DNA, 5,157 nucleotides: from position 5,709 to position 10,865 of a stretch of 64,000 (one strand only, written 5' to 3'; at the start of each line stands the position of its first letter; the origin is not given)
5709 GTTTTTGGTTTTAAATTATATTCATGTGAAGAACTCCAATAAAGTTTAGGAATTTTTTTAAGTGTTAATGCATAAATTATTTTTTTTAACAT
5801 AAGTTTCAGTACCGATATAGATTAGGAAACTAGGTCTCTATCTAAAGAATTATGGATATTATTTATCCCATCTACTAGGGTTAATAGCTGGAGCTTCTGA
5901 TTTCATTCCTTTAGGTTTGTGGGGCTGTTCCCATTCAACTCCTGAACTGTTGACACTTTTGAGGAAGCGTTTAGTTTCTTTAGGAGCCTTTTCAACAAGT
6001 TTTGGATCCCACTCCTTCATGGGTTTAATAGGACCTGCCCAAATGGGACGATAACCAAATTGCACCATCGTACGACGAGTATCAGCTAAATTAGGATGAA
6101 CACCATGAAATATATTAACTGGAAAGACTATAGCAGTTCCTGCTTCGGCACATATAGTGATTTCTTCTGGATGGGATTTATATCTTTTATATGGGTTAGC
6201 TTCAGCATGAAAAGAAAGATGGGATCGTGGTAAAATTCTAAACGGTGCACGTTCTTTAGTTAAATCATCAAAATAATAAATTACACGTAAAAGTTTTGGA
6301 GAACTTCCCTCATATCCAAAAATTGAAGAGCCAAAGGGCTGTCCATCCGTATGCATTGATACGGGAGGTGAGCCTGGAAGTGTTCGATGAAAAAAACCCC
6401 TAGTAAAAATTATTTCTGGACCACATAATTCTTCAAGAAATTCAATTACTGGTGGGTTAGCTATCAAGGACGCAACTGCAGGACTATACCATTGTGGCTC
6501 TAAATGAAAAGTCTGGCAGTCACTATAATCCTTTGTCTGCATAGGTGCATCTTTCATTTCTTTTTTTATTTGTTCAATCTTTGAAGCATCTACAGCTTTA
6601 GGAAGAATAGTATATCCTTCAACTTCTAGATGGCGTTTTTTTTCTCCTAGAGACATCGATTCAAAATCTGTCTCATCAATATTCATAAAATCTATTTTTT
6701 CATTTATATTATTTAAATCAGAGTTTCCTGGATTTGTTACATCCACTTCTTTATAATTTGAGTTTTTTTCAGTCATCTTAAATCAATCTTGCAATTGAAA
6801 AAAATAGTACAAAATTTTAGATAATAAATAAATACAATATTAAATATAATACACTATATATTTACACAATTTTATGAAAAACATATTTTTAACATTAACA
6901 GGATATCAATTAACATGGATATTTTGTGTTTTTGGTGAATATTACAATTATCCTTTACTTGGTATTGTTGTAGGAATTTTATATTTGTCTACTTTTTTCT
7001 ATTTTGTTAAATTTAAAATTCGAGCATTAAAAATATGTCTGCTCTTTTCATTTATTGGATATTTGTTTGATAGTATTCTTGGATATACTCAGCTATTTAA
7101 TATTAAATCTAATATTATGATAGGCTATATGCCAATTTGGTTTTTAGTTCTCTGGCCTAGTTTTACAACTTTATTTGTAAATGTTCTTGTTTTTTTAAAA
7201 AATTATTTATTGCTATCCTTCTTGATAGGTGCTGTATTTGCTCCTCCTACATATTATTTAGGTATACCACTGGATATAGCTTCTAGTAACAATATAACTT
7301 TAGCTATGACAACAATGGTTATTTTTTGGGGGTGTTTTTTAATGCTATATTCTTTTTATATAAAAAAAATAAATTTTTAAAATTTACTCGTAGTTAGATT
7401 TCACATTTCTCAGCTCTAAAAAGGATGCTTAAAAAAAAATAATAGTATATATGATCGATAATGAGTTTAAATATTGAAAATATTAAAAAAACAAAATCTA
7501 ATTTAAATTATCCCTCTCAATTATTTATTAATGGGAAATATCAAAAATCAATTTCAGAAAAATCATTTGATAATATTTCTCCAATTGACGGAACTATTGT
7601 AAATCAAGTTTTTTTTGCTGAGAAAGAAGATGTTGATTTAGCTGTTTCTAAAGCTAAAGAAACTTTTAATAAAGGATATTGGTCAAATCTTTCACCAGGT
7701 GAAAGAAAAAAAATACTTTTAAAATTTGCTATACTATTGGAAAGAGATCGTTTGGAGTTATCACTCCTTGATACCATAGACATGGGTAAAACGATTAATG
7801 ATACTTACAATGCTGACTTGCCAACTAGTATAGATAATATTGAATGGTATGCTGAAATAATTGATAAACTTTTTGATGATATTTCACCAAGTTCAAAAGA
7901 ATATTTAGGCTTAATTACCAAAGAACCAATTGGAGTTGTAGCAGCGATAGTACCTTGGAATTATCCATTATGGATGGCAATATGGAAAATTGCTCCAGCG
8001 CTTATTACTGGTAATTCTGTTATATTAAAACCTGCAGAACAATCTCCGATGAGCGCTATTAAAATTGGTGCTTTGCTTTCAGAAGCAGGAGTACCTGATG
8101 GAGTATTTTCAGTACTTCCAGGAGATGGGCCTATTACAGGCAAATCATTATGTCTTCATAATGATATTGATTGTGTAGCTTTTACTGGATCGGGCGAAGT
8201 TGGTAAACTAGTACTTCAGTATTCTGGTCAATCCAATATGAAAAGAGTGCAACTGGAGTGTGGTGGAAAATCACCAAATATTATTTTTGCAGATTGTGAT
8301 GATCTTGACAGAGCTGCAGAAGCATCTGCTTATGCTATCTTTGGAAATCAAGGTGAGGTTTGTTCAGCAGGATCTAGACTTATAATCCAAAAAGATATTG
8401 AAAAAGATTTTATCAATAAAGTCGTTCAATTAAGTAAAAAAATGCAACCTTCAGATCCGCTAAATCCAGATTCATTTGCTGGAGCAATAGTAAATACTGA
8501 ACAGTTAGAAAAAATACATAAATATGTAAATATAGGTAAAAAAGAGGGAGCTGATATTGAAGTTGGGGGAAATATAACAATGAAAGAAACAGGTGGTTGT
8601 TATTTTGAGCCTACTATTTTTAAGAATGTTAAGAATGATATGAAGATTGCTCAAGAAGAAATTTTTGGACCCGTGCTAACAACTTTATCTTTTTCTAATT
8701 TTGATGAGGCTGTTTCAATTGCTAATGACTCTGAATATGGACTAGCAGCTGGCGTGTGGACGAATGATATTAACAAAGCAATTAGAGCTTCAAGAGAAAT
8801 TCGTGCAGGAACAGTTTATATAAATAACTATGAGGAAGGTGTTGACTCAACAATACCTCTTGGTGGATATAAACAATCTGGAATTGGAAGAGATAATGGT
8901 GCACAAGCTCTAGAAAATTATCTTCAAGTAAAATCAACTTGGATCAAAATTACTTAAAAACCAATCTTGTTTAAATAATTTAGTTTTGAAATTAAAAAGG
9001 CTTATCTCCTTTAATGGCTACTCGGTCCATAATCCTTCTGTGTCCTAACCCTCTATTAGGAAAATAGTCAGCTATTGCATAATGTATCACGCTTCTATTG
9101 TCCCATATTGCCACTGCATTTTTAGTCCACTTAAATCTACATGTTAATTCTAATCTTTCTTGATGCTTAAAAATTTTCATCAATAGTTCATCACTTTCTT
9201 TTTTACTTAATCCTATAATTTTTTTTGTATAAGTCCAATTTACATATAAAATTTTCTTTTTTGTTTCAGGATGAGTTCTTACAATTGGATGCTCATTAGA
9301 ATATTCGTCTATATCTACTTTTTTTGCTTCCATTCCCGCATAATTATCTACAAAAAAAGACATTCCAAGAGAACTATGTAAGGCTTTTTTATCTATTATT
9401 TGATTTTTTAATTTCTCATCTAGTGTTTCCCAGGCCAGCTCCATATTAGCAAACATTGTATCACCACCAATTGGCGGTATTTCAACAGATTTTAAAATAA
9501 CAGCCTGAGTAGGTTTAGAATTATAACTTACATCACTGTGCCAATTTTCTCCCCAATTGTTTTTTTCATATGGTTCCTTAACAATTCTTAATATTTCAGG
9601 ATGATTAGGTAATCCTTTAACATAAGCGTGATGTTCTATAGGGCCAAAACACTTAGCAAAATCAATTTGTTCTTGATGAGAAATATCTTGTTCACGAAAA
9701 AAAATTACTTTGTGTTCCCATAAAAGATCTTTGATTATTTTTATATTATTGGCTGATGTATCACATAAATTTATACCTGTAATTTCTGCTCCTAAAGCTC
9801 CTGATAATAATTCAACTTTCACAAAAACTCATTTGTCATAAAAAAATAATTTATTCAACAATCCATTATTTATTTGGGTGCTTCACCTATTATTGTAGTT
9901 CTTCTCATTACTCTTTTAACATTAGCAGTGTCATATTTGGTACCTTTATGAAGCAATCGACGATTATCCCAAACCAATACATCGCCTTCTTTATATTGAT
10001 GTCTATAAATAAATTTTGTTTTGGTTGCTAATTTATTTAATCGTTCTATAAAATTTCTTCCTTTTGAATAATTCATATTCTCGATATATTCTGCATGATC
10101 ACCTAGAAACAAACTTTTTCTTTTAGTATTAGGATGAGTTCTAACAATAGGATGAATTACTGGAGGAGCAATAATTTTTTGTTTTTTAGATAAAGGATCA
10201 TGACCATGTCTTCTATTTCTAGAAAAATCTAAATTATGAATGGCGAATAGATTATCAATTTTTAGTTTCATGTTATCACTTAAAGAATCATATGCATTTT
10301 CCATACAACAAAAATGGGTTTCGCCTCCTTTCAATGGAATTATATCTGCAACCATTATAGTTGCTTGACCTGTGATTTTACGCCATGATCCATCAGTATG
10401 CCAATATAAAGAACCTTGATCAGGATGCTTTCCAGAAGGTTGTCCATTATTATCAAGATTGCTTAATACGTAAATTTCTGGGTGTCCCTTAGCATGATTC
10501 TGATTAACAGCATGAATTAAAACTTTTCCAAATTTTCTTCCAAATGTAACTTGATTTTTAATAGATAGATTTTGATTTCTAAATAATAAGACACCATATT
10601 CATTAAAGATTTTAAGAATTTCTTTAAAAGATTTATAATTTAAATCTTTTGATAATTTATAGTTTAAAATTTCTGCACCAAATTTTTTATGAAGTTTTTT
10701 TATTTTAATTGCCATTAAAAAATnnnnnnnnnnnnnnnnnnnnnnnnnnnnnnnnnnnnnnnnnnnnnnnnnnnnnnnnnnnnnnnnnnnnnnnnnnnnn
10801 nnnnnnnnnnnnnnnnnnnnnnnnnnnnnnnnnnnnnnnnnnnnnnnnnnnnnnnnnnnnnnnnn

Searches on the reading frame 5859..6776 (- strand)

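Call 15: search_protein_families(library=pfam, proteins=[window:5859-6776:-], max_evalue=0.001)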
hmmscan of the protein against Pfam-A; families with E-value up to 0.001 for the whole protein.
window:5859-6776:- (305 aa): 2 families
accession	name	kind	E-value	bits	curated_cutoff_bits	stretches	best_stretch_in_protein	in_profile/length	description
PF05721.19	PhyH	-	1.9e-11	45.1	22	1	52-236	3-212/213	Phytanoyl-CoA dioxygenase (PhyH)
PF13759.12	2OG-FeII_Oxy_5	-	6.3e-05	23.7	27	1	181-240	41-100/101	Putative 2OG-Fe(II) oxygenase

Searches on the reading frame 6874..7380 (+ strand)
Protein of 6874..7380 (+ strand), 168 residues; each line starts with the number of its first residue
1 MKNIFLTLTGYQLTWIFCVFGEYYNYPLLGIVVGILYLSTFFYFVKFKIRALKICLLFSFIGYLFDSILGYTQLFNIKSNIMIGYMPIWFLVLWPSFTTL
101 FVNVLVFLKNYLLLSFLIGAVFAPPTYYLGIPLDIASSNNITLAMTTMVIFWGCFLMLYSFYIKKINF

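Call 15: search_protein_families(library=pfam, proteins=[window:6874-7380:+], max_evalue=0.001)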
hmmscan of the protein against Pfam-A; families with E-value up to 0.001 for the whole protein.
window:6874-7380:+ (168 aa): 1 family
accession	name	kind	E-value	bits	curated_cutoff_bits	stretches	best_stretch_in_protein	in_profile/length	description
PF11086.13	DUF2878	-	1.8e-21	77.4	27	1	7-157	4-153/154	Protein of unknown function (DUF2878)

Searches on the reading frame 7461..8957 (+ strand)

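Call 16: search_protein_families(library=pfam, proteins=[window:7461-8957:+], max_evalue=0.0001)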
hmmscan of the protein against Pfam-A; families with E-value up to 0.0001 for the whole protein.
window:7461-8957:+ (498 aa): 1 family
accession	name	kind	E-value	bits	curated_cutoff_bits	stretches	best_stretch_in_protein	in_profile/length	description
PF00171.27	Aldedh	-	5.6e-165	549.8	23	1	31-492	5-460/461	Aldehyde dehydrogenase family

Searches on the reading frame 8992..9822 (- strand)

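Call 16: search_protein_families(library=pfam, proteins=[window:8992-9822:-], max_evalue=0.0001)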
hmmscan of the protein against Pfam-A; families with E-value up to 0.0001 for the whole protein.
window:8992-9822:- (276 aa): 1 family
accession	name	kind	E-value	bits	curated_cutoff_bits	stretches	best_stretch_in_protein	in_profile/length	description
PF02668.22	TauD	-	2.8e-55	188.5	27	1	3-265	2-263/267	Taurine catabolism dioxygenase TauD, TfdA family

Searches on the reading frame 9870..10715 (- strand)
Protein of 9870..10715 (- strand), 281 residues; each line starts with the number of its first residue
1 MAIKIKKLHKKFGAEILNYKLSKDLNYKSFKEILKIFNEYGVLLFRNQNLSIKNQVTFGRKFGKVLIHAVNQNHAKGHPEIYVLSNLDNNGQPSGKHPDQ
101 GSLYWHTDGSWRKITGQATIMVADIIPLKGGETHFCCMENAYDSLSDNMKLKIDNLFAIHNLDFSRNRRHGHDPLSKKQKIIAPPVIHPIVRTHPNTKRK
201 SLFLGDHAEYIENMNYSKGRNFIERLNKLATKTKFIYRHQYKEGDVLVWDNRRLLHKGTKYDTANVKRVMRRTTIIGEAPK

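Call 16: search_protein_families(library=pfam, proteins=[window:9870-10715:-], max_evalue=0.0001)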
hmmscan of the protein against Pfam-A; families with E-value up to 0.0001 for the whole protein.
window:9870-10715:- (281 aa): 1 family
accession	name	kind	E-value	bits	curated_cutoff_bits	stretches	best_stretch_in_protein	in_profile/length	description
PF02668.22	TauD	-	1.4e-56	192.7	27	1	5-274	2-267/267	Taurine catabolism dioxygenase TauD, TfdA family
